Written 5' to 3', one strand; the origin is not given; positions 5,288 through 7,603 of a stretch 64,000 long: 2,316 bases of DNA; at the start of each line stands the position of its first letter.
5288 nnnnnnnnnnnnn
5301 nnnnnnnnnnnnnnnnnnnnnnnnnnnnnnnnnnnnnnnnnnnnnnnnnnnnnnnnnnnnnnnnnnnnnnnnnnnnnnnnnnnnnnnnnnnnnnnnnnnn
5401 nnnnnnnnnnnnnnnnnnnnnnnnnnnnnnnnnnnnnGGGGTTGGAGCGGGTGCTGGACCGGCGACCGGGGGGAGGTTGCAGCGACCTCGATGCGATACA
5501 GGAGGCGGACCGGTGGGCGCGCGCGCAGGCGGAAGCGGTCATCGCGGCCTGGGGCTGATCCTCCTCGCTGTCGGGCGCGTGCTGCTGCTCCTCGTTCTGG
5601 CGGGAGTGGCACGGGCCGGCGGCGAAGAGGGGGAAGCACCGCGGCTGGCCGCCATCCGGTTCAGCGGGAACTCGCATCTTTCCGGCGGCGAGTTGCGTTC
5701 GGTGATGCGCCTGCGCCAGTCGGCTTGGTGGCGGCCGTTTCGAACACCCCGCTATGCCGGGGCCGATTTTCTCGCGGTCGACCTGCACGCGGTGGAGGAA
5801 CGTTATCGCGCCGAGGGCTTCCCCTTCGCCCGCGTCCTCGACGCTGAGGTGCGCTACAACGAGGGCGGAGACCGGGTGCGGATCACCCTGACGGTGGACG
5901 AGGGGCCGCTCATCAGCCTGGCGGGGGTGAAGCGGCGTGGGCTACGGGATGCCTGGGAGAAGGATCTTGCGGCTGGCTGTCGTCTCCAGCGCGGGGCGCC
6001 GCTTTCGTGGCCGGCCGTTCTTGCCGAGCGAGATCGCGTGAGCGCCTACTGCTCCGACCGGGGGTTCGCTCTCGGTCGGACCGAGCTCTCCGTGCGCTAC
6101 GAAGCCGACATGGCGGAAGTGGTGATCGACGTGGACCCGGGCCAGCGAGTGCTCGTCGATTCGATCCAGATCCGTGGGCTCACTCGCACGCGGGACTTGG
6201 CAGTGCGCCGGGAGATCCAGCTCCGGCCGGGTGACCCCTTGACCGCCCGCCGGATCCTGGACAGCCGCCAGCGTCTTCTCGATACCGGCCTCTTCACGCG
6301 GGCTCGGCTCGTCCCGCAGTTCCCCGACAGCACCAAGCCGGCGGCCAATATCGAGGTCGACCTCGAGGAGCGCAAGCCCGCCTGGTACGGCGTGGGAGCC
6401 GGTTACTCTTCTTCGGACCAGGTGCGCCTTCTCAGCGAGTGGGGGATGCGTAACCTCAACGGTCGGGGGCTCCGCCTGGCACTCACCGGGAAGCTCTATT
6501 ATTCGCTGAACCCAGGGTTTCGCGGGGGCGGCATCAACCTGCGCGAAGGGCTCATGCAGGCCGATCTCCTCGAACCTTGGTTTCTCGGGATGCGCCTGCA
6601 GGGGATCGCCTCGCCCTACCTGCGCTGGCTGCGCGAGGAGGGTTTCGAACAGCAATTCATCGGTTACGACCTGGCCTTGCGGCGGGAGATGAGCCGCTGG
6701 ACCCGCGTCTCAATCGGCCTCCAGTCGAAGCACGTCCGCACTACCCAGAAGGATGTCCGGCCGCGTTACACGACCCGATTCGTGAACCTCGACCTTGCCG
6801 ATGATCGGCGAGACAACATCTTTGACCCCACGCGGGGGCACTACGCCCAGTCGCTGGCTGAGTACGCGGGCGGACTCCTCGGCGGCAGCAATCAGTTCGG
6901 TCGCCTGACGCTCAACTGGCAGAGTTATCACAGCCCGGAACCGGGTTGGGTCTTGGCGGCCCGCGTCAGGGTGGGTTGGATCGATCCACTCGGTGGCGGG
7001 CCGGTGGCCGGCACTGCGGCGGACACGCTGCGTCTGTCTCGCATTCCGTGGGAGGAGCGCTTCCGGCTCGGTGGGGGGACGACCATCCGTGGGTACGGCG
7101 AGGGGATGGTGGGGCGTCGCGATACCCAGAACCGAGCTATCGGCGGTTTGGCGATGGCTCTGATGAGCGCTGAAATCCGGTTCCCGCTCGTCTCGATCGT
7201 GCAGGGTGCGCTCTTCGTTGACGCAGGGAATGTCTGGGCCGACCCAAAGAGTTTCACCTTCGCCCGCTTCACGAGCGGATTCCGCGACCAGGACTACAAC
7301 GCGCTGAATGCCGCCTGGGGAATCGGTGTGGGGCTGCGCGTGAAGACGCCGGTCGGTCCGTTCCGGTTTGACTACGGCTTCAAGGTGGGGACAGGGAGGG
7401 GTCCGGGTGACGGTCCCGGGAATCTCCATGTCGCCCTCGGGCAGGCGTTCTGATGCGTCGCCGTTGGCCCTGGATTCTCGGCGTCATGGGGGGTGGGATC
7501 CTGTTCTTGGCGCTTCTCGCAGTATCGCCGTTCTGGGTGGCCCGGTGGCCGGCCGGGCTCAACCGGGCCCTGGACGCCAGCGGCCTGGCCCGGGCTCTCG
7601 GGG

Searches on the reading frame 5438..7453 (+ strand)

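Call 71: search_protein_families(library=pfam, max_evalue=0.001, proteins=[window:5438-7453:+])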
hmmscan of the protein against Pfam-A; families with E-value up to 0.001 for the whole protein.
window:5438-7453:+ (671 aa): 2 families
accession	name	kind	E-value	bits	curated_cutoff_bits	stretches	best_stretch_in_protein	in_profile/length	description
PF01103.29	Omp85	-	2.6e-48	165.7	24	1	339-671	1-325/325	Omp85 superfamily domain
PF07244.20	POTRA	-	1.9e-19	70.6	21.3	2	69-156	2-79/79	Surface antigen variable number repeat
